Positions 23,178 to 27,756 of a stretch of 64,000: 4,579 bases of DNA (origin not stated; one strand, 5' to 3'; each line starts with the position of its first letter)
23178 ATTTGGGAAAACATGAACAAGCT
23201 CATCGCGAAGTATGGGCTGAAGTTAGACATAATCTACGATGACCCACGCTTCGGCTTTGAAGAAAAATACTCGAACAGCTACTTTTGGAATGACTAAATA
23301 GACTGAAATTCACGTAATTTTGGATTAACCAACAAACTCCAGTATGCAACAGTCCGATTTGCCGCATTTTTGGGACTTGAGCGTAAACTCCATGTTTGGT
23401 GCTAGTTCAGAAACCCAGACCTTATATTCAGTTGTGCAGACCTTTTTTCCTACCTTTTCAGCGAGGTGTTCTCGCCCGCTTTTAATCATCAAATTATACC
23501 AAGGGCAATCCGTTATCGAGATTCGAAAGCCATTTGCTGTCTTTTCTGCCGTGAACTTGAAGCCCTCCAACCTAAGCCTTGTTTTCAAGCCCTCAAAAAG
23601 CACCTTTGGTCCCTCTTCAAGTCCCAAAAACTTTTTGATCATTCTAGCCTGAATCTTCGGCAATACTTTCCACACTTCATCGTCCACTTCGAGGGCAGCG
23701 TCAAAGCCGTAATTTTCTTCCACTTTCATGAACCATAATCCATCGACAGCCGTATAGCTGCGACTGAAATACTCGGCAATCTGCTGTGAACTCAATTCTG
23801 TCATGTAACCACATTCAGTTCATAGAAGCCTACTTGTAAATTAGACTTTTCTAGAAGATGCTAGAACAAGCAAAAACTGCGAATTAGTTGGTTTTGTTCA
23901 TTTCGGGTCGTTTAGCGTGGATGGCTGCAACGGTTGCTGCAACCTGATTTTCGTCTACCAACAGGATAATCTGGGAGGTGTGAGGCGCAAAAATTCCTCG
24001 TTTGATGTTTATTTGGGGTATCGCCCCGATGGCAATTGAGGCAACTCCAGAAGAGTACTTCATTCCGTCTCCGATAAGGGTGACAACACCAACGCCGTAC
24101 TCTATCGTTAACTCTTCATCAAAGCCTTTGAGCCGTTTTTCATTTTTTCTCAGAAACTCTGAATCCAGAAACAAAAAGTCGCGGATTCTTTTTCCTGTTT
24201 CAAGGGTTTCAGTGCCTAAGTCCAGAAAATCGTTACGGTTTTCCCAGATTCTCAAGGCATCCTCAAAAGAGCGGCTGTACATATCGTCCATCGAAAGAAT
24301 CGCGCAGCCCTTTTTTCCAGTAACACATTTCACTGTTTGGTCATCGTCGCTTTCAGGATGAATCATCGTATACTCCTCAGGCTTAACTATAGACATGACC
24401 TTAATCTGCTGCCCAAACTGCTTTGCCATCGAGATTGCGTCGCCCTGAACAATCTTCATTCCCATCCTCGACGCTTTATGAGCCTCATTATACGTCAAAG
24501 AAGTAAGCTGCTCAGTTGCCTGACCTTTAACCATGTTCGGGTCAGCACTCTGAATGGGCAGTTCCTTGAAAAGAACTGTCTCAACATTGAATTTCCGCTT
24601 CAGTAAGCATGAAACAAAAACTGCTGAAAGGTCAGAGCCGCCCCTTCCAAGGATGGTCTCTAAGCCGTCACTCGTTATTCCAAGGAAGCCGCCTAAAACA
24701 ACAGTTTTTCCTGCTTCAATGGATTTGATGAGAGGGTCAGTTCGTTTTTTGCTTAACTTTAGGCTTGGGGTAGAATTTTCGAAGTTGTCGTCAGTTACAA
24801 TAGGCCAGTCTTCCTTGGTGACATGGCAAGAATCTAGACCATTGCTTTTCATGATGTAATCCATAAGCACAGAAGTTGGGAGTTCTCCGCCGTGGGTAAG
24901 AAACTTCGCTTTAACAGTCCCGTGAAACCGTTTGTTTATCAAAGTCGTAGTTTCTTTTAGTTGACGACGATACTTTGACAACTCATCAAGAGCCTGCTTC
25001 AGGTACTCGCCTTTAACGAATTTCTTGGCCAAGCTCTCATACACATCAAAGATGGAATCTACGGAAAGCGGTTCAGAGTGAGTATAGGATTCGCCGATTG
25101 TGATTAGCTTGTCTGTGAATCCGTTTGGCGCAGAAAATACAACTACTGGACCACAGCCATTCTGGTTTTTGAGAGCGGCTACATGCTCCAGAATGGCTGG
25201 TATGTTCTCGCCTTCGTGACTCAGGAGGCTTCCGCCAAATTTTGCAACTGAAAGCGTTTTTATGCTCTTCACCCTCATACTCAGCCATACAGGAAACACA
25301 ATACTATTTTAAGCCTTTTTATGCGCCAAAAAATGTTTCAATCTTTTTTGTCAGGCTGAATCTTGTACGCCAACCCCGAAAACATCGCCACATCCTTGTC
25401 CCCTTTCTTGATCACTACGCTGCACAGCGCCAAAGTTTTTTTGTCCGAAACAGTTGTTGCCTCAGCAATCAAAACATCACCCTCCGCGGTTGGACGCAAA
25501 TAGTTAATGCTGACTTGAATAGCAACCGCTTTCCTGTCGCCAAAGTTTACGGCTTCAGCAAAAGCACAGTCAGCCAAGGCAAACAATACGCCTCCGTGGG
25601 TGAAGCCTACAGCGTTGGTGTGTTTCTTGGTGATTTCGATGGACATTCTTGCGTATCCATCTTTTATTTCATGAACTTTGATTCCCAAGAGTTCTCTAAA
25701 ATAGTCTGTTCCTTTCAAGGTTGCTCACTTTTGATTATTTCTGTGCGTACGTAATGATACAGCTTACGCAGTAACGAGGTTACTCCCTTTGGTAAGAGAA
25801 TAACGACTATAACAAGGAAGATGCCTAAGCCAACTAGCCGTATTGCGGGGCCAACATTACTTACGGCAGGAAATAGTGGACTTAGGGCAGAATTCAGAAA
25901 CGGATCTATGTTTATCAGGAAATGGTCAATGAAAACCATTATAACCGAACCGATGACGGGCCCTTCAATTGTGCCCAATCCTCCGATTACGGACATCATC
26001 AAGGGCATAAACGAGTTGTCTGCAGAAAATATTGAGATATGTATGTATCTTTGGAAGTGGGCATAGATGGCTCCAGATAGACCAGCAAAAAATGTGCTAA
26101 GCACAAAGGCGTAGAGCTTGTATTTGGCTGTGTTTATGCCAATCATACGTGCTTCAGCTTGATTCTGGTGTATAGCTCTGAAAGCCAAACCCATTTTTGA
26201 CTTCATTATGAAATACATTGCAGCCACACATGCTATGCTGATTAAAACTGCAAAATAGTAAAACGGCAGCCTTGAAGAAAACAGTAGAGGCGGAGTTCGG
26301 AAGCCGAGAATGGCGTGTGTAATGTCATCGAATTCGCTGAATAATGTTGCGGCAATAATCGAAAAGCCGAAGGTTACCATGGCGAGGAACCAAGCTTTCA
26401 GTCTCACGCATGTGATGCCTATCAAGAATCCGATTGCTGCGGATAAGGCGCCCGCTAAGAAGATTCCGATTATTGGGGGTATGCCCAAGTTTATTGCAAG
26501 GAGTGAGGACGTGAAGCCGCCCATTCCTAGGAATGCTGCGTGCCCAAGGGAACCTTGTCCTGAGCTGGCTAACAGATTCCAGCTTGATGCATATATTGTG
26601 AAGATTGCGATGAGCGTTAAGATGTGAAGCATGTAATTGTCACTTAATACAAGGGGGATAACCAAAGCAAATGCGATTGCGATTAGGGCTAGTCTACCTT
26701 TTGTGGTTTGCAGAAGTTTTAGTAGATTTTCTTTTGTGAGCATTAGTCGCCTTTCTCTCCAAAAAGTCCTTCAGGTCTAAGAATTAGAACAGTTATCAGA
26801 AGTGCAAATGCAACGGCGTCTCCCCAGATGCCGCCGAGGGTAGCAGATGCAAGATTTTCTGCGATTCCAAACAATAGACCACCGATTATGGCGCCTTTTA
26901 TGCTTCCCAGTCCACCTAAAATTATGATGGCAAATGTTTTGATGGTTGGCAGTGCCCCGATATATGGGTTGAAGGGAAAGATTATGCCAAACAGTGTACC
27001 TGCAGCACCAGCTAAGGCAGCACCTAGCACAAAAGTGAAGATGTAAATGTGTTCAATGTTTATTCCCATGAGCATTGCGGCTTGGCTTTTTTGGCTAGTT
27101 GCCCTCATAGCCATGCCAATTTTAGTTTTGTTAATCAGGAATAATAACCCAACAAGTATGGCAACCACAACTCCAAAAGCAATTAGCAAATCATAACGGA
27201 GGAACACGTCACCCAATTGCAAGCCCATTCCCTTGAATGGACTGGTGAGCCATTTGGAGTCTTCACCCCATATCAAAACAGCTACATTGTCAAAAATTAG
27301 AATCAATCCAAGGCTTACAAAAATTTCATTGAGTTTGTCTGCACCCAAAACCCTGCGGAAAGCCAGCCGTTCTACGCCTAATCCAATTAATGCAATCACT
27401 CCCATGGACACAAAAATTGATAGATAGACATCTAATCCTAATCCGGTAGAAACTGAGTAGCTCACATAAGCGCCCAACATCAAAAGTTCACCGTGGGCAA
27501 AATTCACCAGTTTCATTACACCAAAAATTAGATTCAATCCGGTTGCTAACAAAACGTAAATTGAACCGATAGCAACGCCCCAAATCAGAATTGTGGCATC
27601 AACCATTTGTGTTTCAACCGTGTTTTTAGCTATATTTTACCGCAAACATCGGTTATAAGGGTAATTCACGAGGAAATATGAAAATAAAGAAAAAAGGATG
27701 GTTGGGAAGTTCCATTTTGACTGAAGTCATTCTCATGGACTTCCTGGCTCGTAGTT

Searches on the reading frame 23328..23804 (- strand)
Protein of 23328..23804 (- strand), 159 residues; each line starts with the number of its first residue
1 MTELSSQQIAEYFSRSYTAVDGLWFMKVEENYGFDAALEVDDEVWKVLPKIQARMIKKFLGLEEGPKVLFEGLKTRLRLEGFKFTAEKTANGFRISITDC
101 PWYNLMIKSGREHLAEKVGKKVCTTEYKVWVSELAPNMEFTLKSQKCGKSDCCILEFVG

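Call 49: search_protein_families(library=pfam, proteins=[window:23328-23804:-])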
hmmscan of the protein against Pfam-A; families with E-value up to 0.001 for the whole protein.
window:23328-23804:- (159 aa): 2 families
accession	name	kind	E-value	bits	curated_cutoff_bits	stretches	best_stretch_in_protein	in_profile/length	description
PF19620.4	DUF6125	-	5.5e-14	52.9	27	1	9-139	11-141/164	Family of unknown function (DUF6125)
PF14196.11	ATC_hydrolase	-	0.00059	21.1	28.1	1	81-155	75-143/145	L-2-amino-thiazoline-4-carboxylic acid hydrolase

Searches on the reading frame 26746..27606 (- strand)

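Call 50: search_protein_families(library=pfam, proteins=[window:26746-27606:-])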
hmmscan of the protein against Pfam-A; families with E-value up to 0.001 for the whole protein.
window:26746-27606:- (287 aa): 1 family
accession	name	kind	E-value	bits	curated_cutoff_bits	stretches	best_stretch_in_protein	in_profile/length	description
PF02653.21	BPD_transp_2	-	5.4e-38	131.1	26.8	1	11-274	6-269/269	Branched-chain amino acid transport system / permease component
